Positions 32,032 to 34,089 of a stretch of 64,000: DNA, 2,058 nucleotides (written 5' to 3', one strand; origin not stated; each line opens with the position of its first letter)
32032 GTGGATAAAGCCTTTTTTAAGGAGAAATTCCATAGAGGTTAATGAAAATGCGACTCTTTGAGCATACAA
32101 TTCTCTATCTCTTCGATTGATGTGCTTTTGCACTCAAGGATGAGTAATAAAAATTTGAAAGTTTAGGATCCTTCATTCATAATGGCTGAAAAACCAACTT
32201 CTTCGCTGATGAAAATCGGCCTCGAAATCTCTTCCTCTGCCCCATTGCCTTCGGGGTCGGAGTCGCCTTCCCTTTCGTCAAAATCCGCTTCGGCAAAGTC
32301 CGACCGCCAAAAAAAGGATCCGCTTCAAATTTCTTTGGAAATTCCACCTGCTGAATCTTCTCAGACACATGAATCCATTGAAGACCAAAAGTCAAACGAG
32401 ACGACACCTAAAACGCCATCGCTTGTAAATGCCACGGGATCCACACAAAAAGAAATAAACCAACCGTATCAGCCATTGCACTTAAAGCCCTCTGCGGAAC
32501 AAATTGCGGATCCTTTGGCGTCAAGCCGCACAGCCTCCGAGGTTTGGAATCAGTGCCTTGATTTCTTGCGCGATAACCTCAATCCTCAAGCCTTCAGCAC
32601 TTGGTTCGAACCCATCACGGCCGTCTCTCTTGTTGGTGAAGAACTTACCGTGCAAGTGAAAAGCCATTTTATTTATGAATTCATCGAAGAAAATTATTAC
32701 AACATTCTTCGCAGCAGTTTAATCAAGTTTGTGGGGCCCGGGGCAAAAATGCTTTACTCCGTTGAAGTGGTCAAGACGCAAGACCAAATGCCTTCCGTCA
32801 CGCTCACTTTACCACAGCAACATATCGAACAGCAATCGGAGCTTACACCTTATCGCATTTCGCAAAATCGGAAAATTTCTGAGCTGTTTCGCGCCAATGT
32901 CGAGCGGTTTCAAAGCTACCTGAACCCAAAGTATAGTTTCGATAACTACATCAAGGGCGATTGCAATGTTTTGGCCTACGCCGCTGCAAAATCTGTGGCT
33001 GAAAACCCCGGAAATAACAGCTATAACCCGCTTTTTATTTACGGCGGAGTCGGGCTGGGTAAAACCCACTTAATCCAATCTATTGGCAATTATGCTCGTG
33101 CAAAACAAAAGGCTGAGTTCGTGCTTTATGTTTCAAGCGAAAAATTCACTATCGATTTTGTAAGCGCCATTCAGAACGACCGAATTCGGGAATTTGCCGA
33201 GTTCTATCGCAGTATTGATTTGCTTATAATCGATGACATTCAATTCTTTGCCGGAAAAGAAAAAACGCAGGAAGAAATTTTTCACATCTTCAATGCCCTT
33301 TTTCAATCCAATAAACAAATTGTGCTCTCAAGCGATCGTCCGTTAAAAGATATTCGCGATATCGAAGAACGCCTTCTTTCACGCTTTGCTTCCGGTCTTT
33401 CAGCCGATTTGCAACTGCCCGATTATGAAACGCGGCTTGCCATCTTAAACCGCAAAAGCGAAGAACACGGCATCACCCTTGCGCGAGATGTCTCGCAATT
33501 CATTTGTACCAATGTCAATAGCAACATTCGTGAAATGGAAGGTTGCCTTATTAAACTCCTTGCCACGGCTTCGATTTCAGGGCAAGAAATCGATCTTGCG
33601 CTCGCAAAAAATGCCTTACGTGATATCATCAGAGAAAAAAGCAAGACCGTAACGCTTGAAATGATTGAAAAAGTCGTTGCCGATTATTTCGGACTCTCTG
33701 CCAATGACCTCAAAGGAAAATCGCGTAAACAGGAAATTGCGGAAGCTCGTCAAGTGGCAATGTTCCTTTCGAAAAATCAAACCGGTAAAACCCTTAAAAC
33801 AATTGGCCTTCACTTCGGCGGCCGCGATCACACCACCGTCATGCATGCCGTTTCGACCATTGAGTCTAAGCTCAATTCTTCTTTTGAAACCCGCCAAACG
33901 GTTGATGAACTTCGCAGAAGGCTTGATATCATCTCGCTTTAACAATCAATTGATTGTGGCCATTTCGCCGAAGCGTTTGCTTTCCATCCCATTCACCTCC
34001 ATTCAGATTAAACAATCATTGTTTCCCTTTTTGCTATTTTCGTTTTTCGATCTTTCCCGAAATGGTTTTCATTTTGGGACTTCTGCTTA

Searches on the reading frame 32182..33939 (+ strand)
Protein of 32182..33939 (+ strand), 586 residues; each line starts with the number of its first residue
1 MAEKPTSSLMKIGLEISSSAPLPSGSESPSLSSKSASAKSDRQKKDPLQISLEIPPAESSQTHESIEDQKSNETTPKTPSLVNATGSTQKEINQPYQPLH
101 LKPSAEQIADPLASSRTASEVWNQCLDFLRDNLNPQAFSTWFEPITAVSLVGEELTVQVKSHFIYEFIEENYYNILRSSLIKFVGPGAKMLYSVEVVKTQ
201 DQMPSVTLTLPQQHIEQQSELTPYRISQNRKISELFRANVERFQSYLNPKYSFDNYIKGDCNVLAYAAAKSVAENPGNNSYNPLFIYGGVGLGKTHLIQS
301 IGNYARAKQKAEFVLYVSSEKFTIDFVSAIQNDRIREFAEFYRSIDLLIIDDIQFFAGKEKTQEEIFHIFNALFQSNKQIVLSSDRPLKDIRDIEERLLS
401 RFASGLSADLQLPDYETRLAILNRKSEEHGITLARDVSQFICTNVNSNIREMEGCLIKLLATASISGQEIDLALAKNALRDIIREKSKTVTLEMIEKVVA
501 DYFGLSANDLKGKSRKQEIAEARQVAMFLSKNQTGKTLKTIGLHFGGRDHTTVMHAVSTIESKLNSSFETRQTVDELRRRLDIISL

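Call 7: search_protein_families(library=pfam, proteins=[window:32182-33939:+])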
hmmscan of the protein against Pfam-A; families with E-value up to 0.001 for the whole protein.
window:32182-33939:+ (586 aa): 8 families
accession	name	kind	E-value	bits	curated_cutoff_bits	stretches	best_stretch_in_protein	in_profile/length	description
PF00308.24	Bac_DnaA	-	7.3e-65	218.5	23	1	247-408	1-161/162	Bacterial DnaA ATPAse domain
PF08299.17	Bac_DnaA_C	-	1.7e-28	98.8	31.5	1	493-560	2-69/69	Bacterial dnaA protein helix-turn-helix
PF11638.13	DnaA_N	-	1.1e-17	63.9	24.6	1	119-179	1-62/65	DnaA N-terminal domain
PF01695.23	IstB_IS21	-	9.7e-08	32.2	24.1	1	284-390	95-198/238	IstB-like ATP binding protein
PF00004.35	AAA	-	8.6e-05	23.4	21.2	1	285-402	2-123/131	ATPase family associated with various cellular activities (AAA)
PF01637.24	ATPase_2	-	0.00013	22.3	33.2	1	277-385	16-117/225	ATPase domain predominantly from Archaea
PF13401.12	AAA_22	-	0.00072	20.3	27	0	283-382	7-120/130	AAA domain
PF13173.12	AAA_14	-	0.00074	20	27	0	282-368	3-86/129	AAA domain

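Call 8: search_protein_families(library=ncbifam, proteins=[window:32182-33939:+])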
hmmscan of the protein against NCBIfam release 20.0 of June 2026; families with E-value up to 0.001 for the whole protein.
window:32182-33939:+ (586 aa): 20 families
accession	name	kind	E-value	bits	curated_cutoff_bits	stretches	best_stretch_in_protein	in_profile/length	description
TIGR00362.1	DnaA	equivalog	2.8e-157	524.3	343.9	1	122-581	1-437/437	chromosomal replication initiator protein DnaA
NF001154.0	PRK00149.3-3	equivalog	4.3e-91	306.2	410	1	137-581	28-458/462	chromosomal replication initiator protein DnaA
NF009087.0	PRK12422.1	equivalog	2.2e-67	228.2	657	1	228-581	85-443/455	chromosomal replication initiator protein DnaA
TIGR03420.1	DnaA_homol_Hda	equivalog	2.9e-28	98.9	194.8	1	248-479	9-225/226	DnaA regulatory inactivator Hda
NF005982.0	PRK08084.1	equivalog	3e-17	63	268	1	246-468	14-221/235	DnaA inactivator Hda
NF005304.0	PRK06835.1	equivalog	3.4e-15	56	215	1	271-404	174-307/330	ATP-binding protein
NF038214.1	IS21_help_AAA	equivalog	1.4e-12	47.8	200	1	283-389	92-195/232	IS21-like element helper ATPase IstB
NF005992.0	PRK08116.1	subfamily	9.4e-12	44.6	189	1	220-404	54-239/269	hypothetical protein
NF005149.0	PRK06620.1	equivalog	7.5e-10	38.4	316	1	248-481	11-216/221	hypothetical protein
NF006505.0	PRK08939.1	equivalog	1.1e-09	38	228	1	265-353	139-226/306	primosomal protein DnaI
NF005378.0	PRK06921.1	subfamily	5.3e-09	35.5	207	1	277-402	113-240/266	hypothetical protein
NF004686.0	PRK06030.1-1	equivalog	2.1e-08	34.2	148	1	488-562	48-122/151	hypothetical protein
NF009043.0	PRK12377.1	subfamily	8.7e-08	32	389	1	247-358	67-177/248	ATP-binding protein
NF005931.1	PRK07952.1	equivalog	2.4e-05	24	357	1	245-402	63-222/246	replicative helicase loader DnaC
NF040713.1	ZapE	equivalog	3.9e-05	23.1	140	1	281-385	52-156/344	cell division protein ZapE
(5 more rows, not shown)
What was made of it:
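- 32182..33942 (+): dnaA (586 aa, with a ~110-aa low-complexity N-terminal extension compared with relatives). TIGR00362 at 524 bits, Pfam DnaA_N/Bac_DnaA/Bac_DnaA_C (calls 7, 8).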

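Call 17: find_homologous_proteins(query=window:32182-33939:+)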
Query window:32182-33939:+ (586 aa): 8000 proteins with E <= 0.001 among 8000 candidates; the best 120 are listed.
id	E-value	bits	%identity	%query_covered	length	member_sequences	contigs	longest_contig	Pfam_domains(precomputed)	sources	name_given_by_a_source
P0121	0.0e+0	1280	100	100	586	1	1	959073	PF11638.14,PF01695.24,PF00308.25,PF08299.18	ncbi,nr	ncbi:MAG: chromosomal replication initiator protein DnaA [Chloroherpetonaceae bacterium]|nr:chromoso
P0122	4.9e-196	671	62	82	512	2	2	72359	PF11638.14,PF01695.24,PF00308.25,PF08299.18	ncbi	-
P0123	1.3e-195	669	62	82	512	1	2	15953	PF11638.14,PF01695.24,PF00308.25,PF08299.18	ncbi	-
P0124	3.3e-195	668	62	82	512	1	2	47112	PF11638.14,PF01695.24,PF00308.25,PF08299.18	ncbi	-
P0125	3.5e-195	668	63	79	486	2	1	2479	PF11638.14,PF01695.24,PF00308.25,PF08299.18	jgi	jgi:chromosomal replication initiator protein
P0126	6.0e-195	667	63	81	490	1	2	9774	PF11638.14,PF01695.24,PF00308.25,PF08299.18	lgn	-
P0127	2.0e-194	665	63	82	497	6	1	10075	PF11638.14,PF01695.24,PF00308.25,PF08299.18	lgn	-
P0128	5.0e-194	664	61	82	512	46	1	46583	PF11638.14,PF01695.24,PF00308.25,PF08299.18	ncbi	-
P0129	7.1e-194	664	63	81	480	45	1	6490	PF11638.14,PF01695.24,PF00308.25,PF08299.18,PF00004.36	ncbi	-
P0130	1.0e-192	660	63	81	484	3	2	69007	PF11638.14,PF01695.24,PF00308.25,PF08299.18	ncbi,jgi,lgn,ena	jgi:chromosomal replication initiator protein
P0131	1.4e-189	649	61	80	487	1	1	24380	PF11638.14,PF01695.24,PF00308.25,PF08299.18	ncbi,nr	ncbi:MAG: chromosomal replication initiator protein DnaA [Rhizobacter sp.]|nr:chromosomal replicatio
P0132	1.4e-188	646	61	81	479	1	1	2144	PF11638.14,PF01695.24,PF00308.25,PF08299.18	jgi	jgi:chromosomal replication initiator protein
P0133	2.2e-188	645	60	81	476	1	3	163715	PF11638.14,PF01695.24,PF00308.25,PF08299.18,PF00004.36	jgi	jgi:chromosomal replication initiator protein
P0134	2.8e-187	642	61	83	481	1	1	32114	PF11638.14,PF01695.24,PF00308.25,PF08299.18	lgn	-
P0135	2.4e-186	639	60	83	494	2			PF11638.14,PF01695.24,PF00308.25,PF08299.18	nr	nr:chromosomal replication initiator protein DnaA [Chloroherpeton thalassium]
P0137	1.3e-182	626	59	81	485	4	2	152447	PF11638.14,PF01695.24,PF00308.25,PF08299.18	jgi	-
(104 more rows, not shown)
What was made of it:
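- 32182..33942 (+): Relatives are 476-512 aa (call 17).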

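Call 19: find_encoding_contigs(protein=P0130, flank=10000, max_places=2)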
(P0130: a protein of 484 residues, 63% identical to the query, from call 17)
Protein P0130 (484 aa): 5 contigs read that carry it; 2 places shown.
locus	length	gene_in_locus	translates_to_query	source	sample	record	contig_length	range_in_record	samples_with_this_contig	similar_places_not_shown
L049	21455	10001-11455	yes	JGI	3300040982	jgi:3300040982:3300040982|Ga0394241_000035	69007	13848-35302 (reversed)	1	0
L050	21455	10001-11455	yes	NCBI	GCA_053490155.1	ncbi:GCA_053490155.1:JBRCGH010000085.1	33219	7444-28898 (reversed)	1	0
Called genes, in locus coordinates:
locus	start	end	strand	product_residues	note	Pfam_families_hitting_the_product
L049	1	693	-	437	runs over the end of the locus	PF00346:Complex1_49kDa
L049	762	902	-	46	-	-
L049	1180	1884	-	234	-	-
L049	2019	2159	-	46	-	-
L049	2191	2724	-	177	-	PF00329:Complex1_30kDa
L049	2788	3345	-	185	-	PF01058:Oxidored_q6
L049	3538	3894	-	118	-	PF00507:Oxidored_q4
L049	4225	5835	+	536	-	PF00270:DEAD, PF04851:ResIII, PF00271:Helicase_C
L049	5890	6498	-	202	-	PF01569:PAP2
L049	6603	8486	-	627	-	PF14849:YidC_periplas, PF02096:60KD_IMP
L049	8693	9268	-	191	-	PF00825:Ribonuclease_P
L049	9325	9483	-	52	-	PF00468:Ribosomal_L34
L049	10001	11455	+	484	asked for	PF11638:DnaA_N, PF00308:Bac_DnaA, PF01695:IstB_IS21, PF08299:Bac_DnaA_C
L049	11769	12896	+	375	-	PF00712:DNA_pol3_beta, PF02767:DNA_pol3_beta_2, PF02768:DNA_pol3_beta_3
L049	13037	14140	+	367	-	PF02463:SMC_N, PF13175:AAA_15, PF13476:AAA_23, PF13304:AAA_21 (weak)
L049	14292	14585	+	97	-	PF05258:DciA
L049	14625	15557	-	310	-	PF02899:Phage_int_SAM_1 (faint), PF13102:Phage_int_SAM_5 (weak), PF13495:Phage_int_SAM_4 (weak), PF00589:Phage_integrase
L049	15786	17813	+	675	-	-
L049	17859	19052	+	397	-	PF00162:PGK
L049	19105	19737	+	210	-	PF00072:Response_reg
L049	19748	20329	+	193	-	PF00072:Response_reg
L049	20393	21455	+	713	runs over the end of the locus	PF02743:dCache_1 (weak), PF00672:HAMP, PF00512:HisKA, PF02518:HATPase_c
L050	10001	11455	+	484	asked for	PF11638:DnaA_N, PF00308:Bac_DnaA, PF01695:IstB_IS21, PF08299:Bac_DnaA_C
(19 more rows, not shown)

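Call 20: find_encoding_contigs(protein=P0137, flank=10000, max_places=2)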
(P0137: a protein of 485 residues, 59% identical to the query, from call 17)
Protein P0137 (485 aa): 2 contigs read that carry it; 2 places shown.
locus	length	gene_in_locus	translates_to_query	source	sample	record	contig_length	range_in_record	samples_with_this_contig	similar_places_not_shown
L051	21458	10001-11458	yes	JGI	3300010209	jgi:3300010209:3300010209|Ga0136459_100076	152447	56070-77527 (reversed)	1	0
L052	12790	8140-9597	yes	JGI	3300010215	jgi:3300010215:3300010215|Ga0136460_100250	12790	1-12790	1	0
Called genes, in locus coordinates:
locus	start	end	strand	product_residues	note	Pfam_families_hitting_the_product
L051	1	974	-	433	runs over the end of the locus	PF01512:Complex1_51K, PF10531:SLBB, PF22461:SLBB_2 (weak), PF10589:NADH_4Fe-4S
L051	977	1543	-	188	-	PF01257:2Fe-2S_thioredx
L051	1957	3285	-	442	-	PF00346:Complex1_49kDa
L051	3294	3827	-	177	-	PF00329:Complex1_30kDa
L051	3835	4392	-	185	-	PF01058:Oxidored_q6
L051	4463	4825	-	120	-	PF00507:Oxidored_q4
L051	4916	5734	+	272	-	PF04338:DUF481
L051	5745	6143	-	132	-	-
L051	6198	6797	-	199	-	PF01569:PAP2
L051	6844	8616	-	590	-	PF14849:YidC_periplas, PF02096:60KD_IMP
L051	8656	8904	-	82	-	PF01809:YidD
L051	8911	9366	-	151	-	PF00825:Ribonuclease_P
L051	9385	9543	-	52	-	PF00468:Ribosomal_L34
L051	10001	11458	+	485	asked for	PF11638:DnaA_N, PF00308:Bac_DnaA, PF01695:IstB_IS21, PF08299:Bac_DnaA_C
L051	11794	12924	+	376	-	PF00712:DNA_pol3_beta, PF02767:DNA_pol3_beta_2, PF02768:DNA_pol3_beta_3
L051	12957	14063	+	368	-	PF02463:SMC_N, PF13175:AAA_15 (weak), PF13476:AAA_23, PF13304:AAA_21 (faint)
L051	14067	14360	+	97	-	PF05258:DciA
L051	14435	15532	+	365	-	-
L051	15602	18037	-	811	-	PF03104:DNA_pol_B_exo1, PF00136:DNA_pol_B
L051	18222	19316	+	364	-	PF28492:Beta_helix_4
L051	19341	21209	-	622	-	PF01134:GIDA, PF21680:GIDA_C_1st, PF13932:SAM_GIDA_C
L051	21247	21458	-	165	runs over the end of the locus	PF22636:FlK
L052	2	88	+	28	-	?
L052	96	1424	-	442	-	PF00346:Complex1_49kDa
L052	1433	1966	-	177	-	PF00329:Complex1_30kDa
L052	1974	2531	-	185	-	PF01058:Oxidored_q6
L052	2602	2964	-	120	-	PF00507:Oxidored_q4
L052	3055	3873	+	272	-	PF04338:DUF481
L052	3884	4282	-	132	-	-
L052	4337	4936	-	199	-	PF01569:PAP2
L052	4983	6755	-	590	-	PF14849:YidC_periplas, PF02096:60KD_IMP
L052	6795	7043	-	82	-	PF01809:YidD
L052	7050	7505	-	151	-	PF00825:Ribonuclease_P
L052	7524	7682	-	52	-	PF00468:Ribosomal_L34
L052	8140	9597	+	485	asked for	PF11638:DnaA_N, PF00308:Bac_DnaA, PF01695:IstB_IS21, PF08299:Bac_DnaA_C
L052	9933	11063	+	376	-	PF00712:DNA_pol3_beta, PF02767:DNA_pol3_beta_2, PF02768:DNA_pol3_beta_3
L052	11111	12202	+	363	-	PF02463:SMC_N, PF13476:AAA_23, PF13304:AAA_21 (faint)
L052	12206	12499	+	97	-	PF05258:DciA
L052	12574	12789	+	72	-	?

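Call 21: find_encoding_contigs(protein=P0122, flank=10000, max_places=2)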
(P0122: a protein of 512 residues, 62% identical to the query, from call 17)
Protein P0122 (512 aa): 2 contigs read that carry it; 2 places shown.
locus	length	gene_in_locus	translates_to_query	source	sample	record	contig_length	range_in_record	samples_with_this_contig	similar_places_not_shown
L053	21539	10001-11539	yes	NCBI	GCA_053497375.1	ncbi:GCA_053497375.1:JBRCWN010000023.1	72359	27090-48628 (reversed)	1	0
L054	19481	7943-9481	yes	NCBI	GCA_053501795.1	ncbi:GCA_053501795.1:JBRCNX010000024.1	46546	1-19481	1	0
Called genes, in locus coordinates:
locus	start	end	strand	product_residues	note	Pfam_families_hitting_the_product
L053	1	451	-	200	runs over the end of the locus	PF12801:Fer4_5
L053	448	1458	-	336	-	-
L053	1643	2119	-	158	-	PF05685:Uma2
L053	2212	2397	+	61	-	-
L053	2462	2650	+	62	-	PF18506:RelB-like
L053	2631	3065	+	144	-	PF05016:ParE_toxin (weak)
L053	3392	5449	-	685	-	PF00593:TonB_dep_Rec_b-barrel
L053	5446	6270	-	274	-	PF13115:YtkA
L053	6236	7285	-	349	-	PF03150:CCP_MauG, PF00034:Cytochrom_C (faint), PF21419:RoxA-like_Cyt-c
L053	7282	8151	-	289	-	PF20243:MbnP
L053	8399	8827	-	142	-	-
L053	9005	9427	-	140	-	PF00825:Ribonuclease_P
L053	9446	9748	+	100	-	-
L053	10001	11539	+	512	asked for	PF11638:DnaA_N, PF00308:Bac_DnaA, PF01695:IstB_IS21, PF08299:Bac_DnaA_C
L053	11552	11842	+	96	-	PF02609:Exonuc_VII_S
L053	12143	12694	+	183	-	PF02620:YceD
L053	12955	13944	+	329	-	PF08545:ACP_syn_III, PF08541:ACP_syn_III_C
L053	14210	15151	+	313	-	PF00698:Acyl_transf_1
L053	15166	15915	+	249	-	PF00106:adh_short, PF08659:KR, PF13561:adh_short_C2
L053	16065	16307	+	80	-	PF00550:PP-binding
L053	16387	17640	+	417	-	PF00109:ketoacyl-synt, PF00108:Thiolase_N (faint), PF02801:Ketoacyl-synt_C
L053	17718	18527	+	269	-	PF14622:Ribonucleas_3_3, PF22935:RM44_endonuclase (weak), PF00636:Ribonuclease_3, PF00035:dsrm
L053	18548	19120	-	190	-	PF11138:DUF2911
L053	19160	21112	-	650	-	PF02518:HATPase_c, PF00204:DNA_gyraseB, PF01751:Toprim, PF00986:DNA_gyraseB_C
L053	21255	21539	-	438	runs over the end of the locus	PF14821:Thr_synth_N, PF00291:PALP, PF24857:THR4_C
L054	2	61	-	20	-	?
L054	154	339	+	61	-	-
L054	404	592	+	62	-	PF18506:RelB-like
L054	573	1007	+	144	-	PF05016:ParE_toxin (weak)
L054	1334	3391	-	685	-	PF00593:TonB_dep_Rec_b-barrel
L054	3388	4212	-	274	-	PF13115:YtkA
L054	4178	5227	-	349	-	PF03150:CCP_MauG, PF00034:Cytochrom_C (faint), PF21419:RoxA-like_Cyt-c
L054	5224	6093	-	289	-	PF20243:MbnP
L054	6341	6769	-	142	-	-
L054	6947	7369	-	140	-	PF00825:Ribonuclease_P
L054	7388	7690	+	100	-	-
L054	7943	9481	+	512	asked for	PF11638:DnaA_N, PF00308:Bac_DnaA, PF01695:IstB_IS21, PF08299:Bac_DnaA_C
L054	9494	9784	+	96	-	PF02609:Exonuc_VII_S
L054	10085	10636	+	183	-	PF02620:YceD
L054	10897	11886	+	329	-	PF08545:ACP_syn_III, PF08541:ACP_syn_III_C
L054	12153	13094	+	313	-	PF00698:Acyl_transf_1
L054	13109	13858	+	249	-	PF00106:adh_short, PF08659:KR, PF13561:adh_short_C2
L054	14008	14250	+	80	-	PF00550:PP-binding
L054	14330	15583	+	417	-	PF00109:ketoacyl-synt, PF00108:Thiolase_N (faint), PF02801:Ketoacyl-synt_C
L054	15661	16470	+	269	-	PF14622:Ribonucleas_3_3, PF22935:RM44_endonuclase (weak), PF00636:Ribonuclease_3, PF00035:dsrm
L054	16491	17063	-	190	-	PF11138:DUF2911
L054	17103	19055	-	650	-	PF02518:HATPase_c, PF00204:DNA_gyraseB, PF01751:Toprim, PF00986:DNA_gyraseB_C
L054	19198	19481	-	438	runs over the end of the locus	PF14821:Thr_synth_N, PF00291:PALP, PF24857:THR4_C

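Call 28: find_homologous_proteins(query=L049:11769-12893:+)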
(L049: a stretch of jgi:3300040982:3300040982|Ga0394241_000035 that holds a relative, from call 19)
Query L049:11769-12893:+ (375 aa): 6186 proteins with E <= 0.001 among 8000 candidates; the best 120 are listed.
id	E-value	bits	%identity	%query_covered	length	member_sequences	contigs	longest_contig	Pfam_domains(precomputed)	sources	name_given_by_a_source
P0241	2.0e-234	795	100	100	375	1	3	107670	PF00712.25,PF02768.21,PF02767.22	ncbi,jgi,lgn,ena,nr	ncbi:MAG: hypothetical protein HY22_01270 [[Candidatus Thermochlorobacteriaceae] bacterium GBChlB]|j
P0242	1.9e-224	762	95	100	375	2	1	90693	PF00712.25,PF02768.21,PF02767.22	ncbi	-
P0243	3.1e-165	567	70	100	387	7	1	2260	PF00712.25,PF02768.21,PF02767.22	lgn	-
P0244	3.6e-163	561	69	100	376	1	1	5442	PF00712.25,PF02768.21,PF02767.22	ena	-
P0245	7.0e-163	560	71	100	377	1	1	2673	PF00712.25,PF02768.21,PF02767.22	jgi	jgi:DNA polymerase-3 subunit beta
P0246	1.2e-162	559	68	100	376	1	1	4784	PF00712.25,PF02768.21,PF02767.22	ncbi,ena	-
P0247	1.2e-161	556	67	100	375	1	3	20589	PF00712.25,PF02768.21,PF02767.22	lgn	-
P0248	1.7e-161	555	69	100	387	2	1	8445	PF00712.25,PF02768.21,PF02767.22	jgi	jgi:DNA polymerase III subunit beta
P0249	2.1e-161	555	68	100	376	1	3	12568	PF00712.25,PF02768.21,PF02767.22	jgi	jgi:DNA polymerase-3 subunit beta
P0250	3.0e-161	554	67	100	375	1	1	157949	PF00712.25,PF02768.21,PF02767.22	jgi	jgi:DNA polymerase-3 subunit beta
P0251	9.1e-161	553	68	100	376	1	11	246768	PF00712.25,PF02768.21,PF02767.22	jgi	jgi:DNA polymerase-3 subunit beta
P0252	2.0e-160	552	68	100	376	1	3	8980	PF00712.25,PF02768.21,PF02767.22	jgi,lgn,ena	jgi:DNA polymerase-3 subunit beta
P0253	2.6e-160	551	67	100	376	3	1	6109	PF00712.25,PF02768.21,PF02767.22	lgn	-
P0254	6.7e-160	550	68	100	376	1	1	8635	PF00712.25,PF02768.21,PF02767.22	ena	-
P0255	9.9e-160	549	68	100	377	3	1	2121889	PF00712.25,PF02768.21,PF02767.22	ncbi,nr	ncbi:MAG: DNA polymerase III subunit beta [Chloroherpetonaceae bacterium]|nr:DNA polymerase III subu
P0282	3.7e-136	472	60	100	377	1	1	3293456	PF00712.25,PF02768.21,PF02767.22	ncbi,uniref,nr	ncbi:DNA polymerase III, beta subunit [Chloroherpeton thalassium ATCC 35110]|uniref:Beta sliding cla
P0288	6.0e-113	396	51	100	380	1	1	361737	PF00712.25,PF02768.21,PF02767.22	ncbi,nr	ncbi:MAG: DNA polymerase III subunit beta [Chloroherpetonaceae bacterium]|nr:DNA polymerase III subu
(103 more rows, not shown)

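Call 29: find_encoding_contigs(protein=P0288, flank=10000, max_places=3)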
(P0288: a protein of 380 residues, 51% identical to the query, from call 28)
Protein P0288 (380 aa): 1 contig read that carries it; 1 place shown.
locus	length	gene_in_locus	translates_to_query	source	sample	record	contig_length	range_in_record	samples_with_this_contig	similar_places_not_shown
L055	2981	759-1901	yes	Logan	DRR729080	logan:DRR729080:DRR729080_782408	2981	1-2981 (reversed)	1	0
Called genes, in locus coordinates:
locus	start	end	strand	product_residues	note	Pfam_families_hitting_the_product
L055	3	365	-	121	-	?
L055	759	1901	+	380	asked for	PF00712:DNA_pol3_beta, PF02767:DNA_pol3_beta_2, PF02768:DNA_pol3_beta_3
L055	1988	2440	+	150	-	PF17319:DUF5362 (weak)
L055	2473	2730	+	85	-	-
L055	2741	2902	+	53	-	-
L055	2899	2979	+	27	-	?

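Call 30: find_encoding_contigs(protein=P0282, flank=10000, max_places=2)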
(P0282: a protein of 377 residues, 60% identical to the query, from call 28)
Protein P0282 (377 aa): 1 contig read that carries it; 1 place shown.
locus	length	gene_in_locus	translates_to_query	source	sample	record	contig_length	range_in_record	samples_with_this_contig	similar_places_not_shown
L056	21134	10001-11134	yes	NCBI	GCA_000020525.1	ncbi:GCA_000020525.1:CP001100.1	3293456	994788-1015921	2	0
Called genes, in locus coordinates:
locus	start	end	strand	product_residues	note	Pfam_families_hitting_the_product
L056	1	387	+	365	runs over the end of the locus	PF03033:Glyco_transf_28, PF04101:Glyco_tran_28_C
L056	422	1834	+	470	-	PF01225:Mur_ligase, PF08245:Mur_ligase_M, PF02875:Mur_ligase_C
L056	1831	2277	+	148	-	PF00077:RVP (weak), PF13650:Asp_protease_2, PF13975:gag-asp_proteas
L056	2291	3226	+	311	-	PF01565:FAD_binding_4, PF02873:MurB_C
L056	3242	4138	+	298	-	PF08478:POTRA_1 (faint)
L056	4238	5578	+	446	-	PF14450:FtsA (weak), PF02491:SHS2_FTSA, PF06723:MreB_Mbl, PF14450:FtsA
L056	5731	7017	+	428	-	PF00091:Tubulin, PF12327:FtsZ_C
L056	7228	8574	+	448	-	PF05977:MFS_3, PF07690:MFS_1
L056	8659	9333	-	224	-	PF00027:cNMP_binding, PF13545:HTH_Crp_2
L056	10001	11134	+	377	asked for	PF00712:DNA_pol3_beta, PF02767:DNA_pol3_beta_2, PF02768:DNA_pol3_beta_3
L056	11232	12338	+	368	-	PF02463:SMC_N, PF13175:AAA_15, PF13476:AAA_23, PF13304:AAA_21 (faint)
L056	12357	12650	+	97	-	PF05258:DciA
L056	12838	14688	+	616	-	PF18962:Por_Secre_tail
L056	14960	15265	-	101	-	PF15731:MqsA_antitoxin (weak), PF01381:HTH_3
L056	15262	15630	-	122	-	PF06296:RelE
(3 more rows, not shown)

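Call 31: find_encoding_contigs(protein=P0135, flank=10000, max_places=2)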
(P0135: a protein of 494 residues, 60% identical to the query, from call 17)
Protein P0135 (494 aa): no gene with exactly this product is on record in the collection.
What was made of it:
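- Tried and rejected: The nr DnaA sequence is not indexed (call 31), so the distance between dnaA and dnaN there is unverified.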
